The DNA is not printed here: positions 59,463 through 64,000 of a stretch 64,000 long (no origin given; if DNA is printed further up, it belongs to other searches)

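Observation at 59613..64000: Giant sacsin-like GHKL ATPase gene missing from the ORF track and running off the window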

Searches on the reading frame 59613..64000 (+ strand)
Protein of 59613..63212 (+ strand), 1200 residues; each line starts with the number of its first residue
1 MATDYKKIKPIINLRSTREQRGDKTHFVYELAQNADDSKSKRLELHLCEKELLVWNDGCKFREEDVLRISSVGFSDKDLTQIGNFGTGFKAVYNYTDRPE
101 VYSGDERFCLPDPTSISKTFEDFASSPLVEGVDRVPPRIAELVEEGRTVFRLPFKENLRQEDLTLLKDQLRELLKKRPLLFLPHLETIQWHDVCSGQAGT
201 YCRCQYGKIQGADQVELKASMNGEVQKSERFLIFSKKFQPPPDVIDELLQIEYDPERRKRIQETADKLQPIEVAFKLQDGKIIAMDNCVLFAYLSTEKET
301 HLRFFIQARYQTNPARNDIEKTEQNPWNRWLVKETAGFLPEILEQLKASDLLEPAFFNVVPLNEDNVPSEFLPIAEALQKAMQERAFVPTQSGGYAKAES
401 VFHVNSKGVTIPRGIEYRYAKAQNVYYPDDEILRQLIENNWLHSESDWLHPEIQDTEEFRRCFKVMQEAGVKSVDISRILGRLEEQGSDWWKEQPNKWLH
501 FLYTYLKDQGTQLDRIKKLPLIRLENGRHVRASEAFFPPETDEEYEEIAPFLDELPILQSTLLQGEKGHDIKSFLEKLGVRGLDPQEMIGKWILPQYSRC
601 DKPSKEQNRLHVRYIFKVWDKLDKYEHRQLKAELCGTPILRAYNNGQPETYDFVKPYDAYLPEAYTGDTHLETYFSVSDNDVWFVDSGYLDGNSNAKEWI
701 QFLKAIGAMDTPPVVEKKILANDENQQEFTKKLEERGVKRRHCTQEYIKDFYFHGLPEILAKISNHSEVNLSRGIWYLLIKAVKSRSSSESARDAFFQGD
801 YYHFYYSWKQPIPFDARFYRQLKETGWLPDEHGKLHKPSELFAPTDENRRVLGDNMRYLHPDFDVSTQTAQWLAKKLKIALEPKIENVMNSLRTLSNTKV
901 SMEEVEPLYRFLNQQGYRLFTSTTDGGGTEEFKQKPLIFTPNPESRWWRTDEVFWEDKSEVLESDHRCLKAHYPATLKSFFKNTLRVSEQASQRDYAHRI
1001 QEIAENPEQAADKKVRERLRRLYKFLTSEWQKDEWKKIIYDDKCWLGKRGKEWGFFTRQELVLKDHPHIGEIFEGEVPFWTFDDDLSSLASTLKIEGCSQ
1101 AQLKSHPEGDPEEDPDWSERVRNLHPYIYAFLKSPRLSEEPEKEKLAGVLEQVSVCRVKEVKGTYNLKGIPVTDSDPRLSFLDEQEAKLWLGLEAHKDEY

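Call 4: search_protein_families(library=pfam, proteins=[window:59613-64000:+], max_evalue=1)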
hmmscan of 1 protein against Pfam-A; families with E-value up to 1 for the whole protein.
window:59613-64000:+ (1462 aa): 2 families
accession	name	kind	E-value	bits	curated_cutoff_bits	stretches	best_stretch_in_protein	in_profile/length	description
PF25794.1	SACS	-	1.4e-14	54.9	32.8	1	24-115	35-131/247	Sacsin domain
PF02518.31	HATPase_c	-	0.023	15.6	26.4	1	26-92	8-80/111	Histidine kinase-, DNA gyrase B-, and HSP90-like ATPase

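Call 5: search_protein_families(library=ncbifam, proteins=[window:59613-64000:+], max_evalue=1)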
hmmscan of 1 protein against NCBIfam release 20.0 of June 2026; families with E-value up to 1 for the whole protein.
window:59613-64000:+ (1462 aa): 1 family
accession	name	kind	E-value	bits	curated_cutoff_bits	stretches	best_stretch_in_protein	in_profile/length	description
NF047352.1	P_loop_sacsin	domain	4.2e-22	78.4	50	1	26-102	2-80/80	sacsin N-terminal ATP-binding-like domain-containing protein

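Call 6: search_protein_families(library=padloc, proteins=[window:59613-64000:+], max_evalue=1)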
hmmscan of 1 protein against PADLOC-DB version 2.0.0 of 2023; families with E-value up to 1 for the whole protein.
window:59613-64000:+ (1462 aa): 9 families
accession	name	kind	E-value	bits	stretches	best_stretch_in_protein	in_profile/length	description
PDLC03972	TmtA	-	1.2e-114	382.7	2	22-954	39-916/1302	-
PDLC03968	TmtA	-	3.8e-77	258.1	1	18-1191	69-1197/1486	-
PDLC03966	TmtA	-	1.1e-72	243.6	1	11-1225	31-1323/1655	-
PDLC03964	TmtA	-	4.1e-50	168.9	1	30-963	52-948/1538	-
PDLC03965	TmtA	-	7.1e-48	161.4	2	28-720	34-688/1370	-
PDLC03969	TmtA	-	5.6e-36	121.6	3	29-406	34-409/1563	-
PDLC03971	TmtA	-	3.5e-25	85.8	1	27-403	57-467/1782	-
PDLC03970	TmtA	-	4.2e-18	62.7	2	28-94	66-133/1552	-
PDLC03967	TmtA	-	0.0048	13.3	1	27-89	41-109/1063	-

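Call 8: find_homologous_proteins(query=window:59613-64000:+)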
Query window:59613-64000:+ (1462 aa): 313 proteins with E <= 0.001 among 8000 candidates; the best 120 are listed.
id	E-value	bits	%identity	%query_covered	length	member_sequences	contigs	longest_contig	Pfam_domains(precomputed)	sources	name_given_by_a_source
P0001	0.0e+0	2099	67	100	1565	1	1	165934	PF01939.22,PF25794.2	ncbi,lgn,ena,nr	ncbi:DUF91 domain-containing protein [Candidatus Poribacteria bacterium]|nr:DUF91 domain-containing 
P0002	0.0e+0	2005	65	99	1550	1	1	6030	PF13020.13,PF25794.2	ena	-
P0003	0.0e+0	1960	63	98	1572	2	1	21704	PF13020.13,PF25794.2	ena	-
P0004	0.0e+0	1867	60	100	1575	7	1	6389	PF01939.22,PF25794.2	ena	-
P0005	0.0e+0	1820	61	98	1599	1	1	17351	PF13020.13,PF25794.2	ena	-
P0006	0.0e+0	1815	61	98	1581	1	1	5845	PF13020.13,PF25794.2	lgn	-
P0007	0.0e+0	1803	59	100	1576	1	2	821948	PF01939.22,PF25794.2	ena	-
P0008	0.0e+0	1793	59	100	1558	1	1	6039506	PF01939.22,PF25794.2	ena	-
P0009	0.0e+0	1788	59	99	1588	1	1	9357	PF13020.13,PF25794.2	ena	-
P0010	0.0e+0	1784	59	99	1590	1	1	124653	PF13020.13,PF25794.2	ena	-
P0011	0.0e+0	1776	58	98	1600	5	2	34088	PF13020.13,PF25794.2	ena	-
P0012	0.0e+0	1771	59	99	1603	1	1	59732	PF13020.13,PF25794.2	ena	-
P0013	0.0e+0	1756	84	62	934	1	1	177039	PF25794.2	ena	-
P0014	0.0e+0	1743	58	99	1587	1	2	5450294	PF13020.13,PF25794.2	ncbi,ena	-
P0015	0.0e+0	1740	58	99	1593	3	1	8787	PF13020.13,PF25794.2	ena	-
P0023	0.0e+0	1639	58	99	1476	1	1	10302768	PF13020.13,PF25794.2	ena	-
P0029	0.0e+0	1602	54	100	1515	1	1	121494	PF12449.14,PF25794.2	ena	-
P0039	0.0e+0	1559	54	100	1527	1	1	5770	PF25794.2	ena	-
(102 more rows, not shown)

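Call 10: search_protein_families(library=pfam, proteins=[P0001, P0002, P0003, P0004, P0013, P0029], max_evalue=0.01)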
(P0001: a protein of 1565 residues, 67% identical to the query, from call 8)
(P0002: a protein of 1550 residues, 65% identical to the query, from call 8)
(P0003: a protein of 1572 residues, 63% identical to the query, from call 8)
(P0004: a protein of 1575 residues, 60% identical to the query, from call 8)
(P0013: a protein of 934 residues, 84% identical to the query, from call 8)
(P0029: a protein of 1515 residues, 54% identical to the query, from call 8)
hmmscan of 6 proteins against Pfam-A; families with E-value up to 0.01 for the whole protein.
P0001 (1565 aa): 2 families
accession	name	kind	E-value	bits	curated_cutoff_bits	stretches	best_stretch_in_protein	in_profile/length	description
PF25794.1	SACS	-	6.3e-15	56.1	32.8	1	26-118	35-132/247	Sacsin domain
PF01939.22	NucS_C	-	3.4e-06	27.5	24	1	1454-1558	4-102/124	Endonuclease NucS C-terminal domain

P0002 (1550 aa): 3 families
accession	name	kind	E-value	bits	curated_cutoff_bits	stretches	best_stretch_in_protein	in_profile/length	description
PF13020.12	NOV_C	-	1.4e-20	73.6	22.1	1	1432-1519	2-91/91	Protein NO VEIN, C-terminal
PF25794.1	SACS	-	5.3e-16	59.6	32.8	1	27-193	18-233/247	Sacsin domain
PF02518.31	HATPase_c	-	0.0064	17.4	26.4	0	28-94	8-80/111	Histidine kinase-, DNA gyrase B-, and HSP90-like ATPase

P0003 (1572 aa): 3 families
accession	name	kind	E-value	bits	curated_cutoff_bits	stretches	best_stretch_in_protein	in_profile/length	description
PF13020.12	NOV_C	-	1.4e-19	70.4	22.1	1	1453-1540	1-90/91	Protein NO VEIN, C-terminal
PF25794.1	SACS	-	4.6e-16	59.8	32.8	1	27-160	18-190/247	Sacsin domain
PF02518.31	HATPase_c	-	0.0065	17.3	26.4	0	28-94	8-80/111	Histidine kinase-, DNA gyrase B-, and HSP90-like ATPase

P0004 (1575 aa): 2 families
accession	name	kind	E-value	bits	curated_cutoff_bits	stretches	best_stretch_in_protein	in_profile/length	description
PF25794.1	SACS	-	6.7e-16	59.3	32.8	1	30-119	15-126/247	Sacsin domain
PF01939.22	NucS_C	-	7.8e-07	29.6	24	1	1464-1568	5-102/124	Endonuclease NucS C-terminal domain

P0013 (934 aa): 1 family
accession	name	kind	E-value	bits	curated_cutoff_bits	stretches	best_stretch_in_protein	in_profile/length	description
PF25794.1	SACS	-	5.5e-15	56.3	32.8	1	49-115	65-131/247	Sacsin domain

P0029 (1515 aa): 4 families
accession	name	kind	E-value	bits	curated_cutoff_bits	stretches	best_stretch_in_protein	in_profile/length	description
PF25794.1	SACS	-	2.2e-14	54.3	32.8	1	17-109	9-124/247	Sacsin domain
PF12449.13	DUF3684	-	2.8e-05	22.6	27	0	522-601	587-657/1098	Protein of unknown function (DUF3684)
PF01939.22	NucS_C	-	0.00044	20.7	24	1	1403-1508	4-102/124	Endonuclease NucS C-terminal domain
PF02518.31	HATPase_c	-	0.0041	18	26.4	0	28-95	8-81/111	Histidine kinase-, DNA gyrase B-, and HSP90-like ATPase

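Call 11: search_protein_families(library=padloc, proteins=[P0001, P0002], max_evalue=0.00001)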
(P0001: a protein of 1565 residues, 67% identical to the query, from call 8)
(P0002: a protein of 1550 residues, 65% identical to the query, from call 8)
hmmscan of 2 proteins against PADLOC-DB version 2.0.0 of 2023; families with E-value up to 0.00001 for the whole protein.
P0001 (1565 aa): 9 families
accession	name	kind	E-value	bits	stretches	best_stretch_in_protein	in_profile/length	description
PDLC03972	TmtA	-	1.5e-106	355.9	1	24-1319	39-1185/1302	-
PDLC03968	TmtA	-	2.6e-72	242.1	1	19-1426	68-1366/1486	-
PDLC03966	TmtA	-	4.6e-63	211.6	1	24-1427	41-1488/1655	-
PDLC03965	TmtA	-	1.8e-56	189.9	2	29-702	35-687/1370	-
PDLC03964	TmtA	-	2.4e-43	146.5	1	32-961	52-949/1538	-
PDLC03969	TmtA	-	2.6e-42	142.6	2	31-525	34-534/1563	-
PDLC03971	TmtA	-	3.7e-22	75.8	1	29-424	57-465/1782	-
PDLC03970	TmtA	-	2.2e-18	63.6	1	15-96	52-133/1552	-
PDLC04913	PDC-S11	-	7e-06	23.3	0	1453-1520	28-95/375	-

P0002 (1550 aa): 11 families
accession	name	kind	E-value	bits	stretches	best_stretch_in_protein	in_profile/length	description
PDLC03972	TmtA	-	1.9e-123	411.9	1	24-1530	39-1292/1302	-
PDLC03966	TmtA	-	1.6e-87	292.7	1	24-1527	41-1633/1655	-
PDLC03968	TmtA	-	7e-81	270.5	1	18-1535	67-1466/1486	-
PDLC03965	TmtA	-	2.2e-61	206.2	1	19-1531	25-1346/1370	-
PDLC03969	TmtA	-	5.8e-60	201.1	3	29-540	32-554/1563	-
PDLC03964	TmtA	-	3.8e-54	182.3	2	32-998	52-1015/1538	-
PDLC03971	TmtA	-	7.5e-34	114.5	1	29-407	57-459/1782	-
PDLC03970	TmtA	-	1.2e-19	67.8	1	14-96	51-133/1552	-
PDLC05008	PDC-S36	-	2.7e-09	35.2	1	1457-1523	196-264/280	-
PDLC00659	HmaA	-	5.9e-08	29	1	1422-1522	1038-1146/1176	SNF2 helicase / DEAD-box helicase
PDLC04021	PD-T4-1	-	4.2e-06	23.9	1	1456-1540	285-377/383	-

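Call 12: find_encoding_contigs(protein=P0013, flank=10000, max_places=3)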
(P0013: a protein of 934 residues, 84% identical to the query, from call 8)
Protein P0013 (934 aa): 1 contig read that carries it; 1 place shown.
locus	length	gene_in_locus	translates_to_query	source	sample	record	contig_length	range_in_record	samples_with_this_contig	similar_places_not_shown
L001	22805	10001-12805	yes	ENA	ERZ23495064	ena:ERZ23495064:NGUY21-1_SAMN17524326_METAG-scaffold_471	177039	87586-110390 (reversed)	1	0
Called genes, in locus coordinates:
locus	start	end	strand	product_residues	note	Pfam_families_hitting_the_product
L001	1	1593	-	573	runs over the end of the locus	PF00682:HMGL-like, PF22617:HCS_D2, PF08502:LeuA_dimer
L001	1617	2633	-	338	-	PF18152:DAHP_snth_FXD, PF00793:DAHP_synth_1, PF03102:NeuB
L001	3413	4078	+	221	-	PF00485:PRK, PF13207:AAA_17 (faint), PF13238:AAA_18 (weak), PF13671:AAA_33 (weak)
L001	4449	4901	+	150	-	PF00011:HSP20, PF17886:ArsA_HSP20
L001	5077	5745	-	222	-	PF00230:MIP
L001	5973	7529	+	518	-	PF00251:Glyco_hydro_32N, PF08244:Glyco_hydro_32C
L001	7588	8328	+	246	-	-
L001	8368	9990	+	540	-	PF00251:Glyco_hydro_32N, PF08244:Glyco_hydro_32C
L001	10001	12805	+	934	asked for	PF25794:SACS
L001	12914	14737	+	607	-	PF01939:NucS_C (weak)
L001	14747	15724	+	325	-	PF00145:DNA_methylase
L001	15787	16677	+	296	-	-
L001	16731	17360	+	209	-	PF00293:NUDIX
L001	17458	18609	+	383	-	PF11398:DUF2813 (faint), PF13304:AAA_21, PF13175:AAA_15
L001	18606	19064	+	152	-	-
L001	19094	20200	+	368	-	PF01408:GFO_IDH_MocA, PF22725:GFO_IDH_MocA_C3, PF02894:GFO_IDH_MocA_C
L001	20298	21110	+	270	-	PF05721:PhyH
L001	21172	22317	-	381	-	PF14100:DUF6807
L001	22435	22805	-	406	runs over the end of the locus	PF05721:PhyH (faint)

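Call 22: find_encoding_contigs(protein=P0001, flank=10000, max_places=2)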
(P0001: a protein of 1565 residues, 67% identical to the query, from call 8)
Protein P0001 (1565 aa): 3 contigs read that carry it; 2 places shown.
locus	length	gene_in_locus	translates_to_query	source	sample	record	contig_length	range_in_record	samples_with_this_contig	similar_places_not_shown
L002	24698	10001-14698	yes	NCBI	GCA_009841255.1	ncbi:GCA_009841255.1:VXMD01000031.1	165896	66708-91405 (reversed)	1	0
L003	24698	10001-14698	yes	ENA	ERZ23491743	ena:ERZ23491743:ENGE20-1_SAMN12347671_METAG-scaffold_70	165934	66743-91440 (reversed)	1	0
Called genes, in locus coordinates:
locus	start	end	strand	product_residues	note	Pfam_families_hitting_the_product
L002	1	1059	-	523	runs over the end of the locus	PF00682:HMGL-like, PF22617:HCS_D2, PF08502:LeuA_dimer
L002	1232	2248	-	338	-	PF18152:DAHP_snth_FXD, PF00793:DAHP_synth_1, PF03102:NeuB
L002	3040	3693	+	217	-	PF00485:PRK, PF13238:AAA_18 (weak), PF13671:AAA_33 (weak), PF13207:AAA_17 (faint)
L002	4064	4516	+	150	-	PF00011:HSP20, PF17886:ArsA_HSP20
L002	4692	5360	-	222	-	PF00230:MIP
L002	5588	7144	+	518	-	PF00251:Glyco_hydro_32N, PF08244:Glyco_hydro_32C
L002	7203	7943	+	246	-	-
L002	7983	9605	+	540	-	PF00251:Glyco_hydro_32N, PF08244:Glyco_hydro_32C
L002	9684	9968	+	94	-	-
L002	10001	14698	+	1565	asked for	PF25794:SACS, PF01939:NucS_C (weak)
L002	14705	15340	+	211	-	PF00293:NUDIX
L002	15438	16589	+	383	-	PF11398:DUF2813 (faint), PF13304:AAA_21, PF13175:AAA_15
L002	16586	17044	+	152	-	-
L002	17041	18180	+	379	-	PF01408:GFO_IDH_MocA, PF02894:GFO_IDH_MocA_C, PF22725:GFO_IDH_MocA_C3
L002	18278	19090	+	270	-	PF05721:PhyH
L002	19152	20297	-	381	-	PF14100:DUF6807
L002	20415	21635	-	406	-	PF05721:PhyH (faint)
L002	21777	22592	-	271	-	PF13385:Laminin_G_3, PF02210:Laminin_G_2 (weak)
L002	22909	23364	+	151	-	-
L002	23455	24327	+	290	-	PF05721:PhyH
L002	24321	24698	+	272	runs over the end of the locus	PF05721:PhyH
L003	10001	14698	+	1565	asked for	PF25794:SACS, PF01939:NucS_C (weak)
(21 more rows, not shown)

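Call 23: find_encoding_contigs(protein=P0010, flank=10000, max_places=2)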
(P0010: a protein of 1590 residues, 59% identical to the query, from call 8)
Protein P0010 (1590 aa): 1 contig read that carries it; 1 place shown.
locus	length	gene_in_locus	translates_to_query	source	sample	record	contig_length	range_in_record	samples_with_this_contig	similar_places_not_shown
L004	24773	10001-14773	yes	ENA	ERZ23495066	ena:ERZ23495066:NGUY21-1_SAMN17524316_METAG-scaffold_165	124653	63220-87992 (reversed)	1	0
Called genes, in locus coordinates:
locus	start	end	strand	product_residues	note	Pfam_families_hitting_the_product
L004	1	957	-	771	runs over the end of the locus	PF14498:Glyco_hyd_65N_2, PF22124:Glyco_hydro_95_cat, PF21307:Glyco_hydro_95_C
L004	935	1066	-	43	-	-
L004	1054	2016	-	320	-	-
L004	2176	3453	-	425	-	PF00884:Sulfatase, PF16347:SGSH_C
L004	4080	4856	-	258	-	PF07953:Toxin_R_bind_N (weak), PF13385:Laminin_G_3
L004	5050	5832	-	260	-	PF13385:Laminin_G_3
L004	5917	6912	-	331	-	PF01261:AP_endonuc_2, PF03786:UxuA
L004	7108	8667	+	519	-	PF00251:Glyco_hydro_32N, PF08244:Glyco_hydro_32C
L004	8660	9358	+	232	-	-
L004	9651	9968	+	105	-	-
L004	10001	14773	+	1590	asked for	PF25794:SACS, PF13020:NOV_C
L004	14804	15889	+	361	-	PF09519:RE_HindVP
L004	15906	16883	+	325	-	PF00145:DNA_methylase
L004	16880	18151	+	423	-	PF01847:VHL (weak)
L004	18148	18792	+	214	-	PF00293:NUDIX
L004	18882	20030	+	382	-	PF11398:DUF2813 (faint), PF13175:AAA_15 (weak), PF13304:AAA_21, PF13175:AAA_15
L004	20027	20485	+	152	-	-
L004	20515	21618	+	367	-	PF01408:GFO_IDH_MocA, PF02894:GFO_IDH_MocA_C, PF22725:GFO_IDH_MocA_C3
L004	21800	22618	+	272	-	PF05721:PhyH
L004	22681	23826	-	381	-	PF14100:DUF6807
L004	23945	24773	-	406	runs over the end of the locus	PF05721:PhyH (faint)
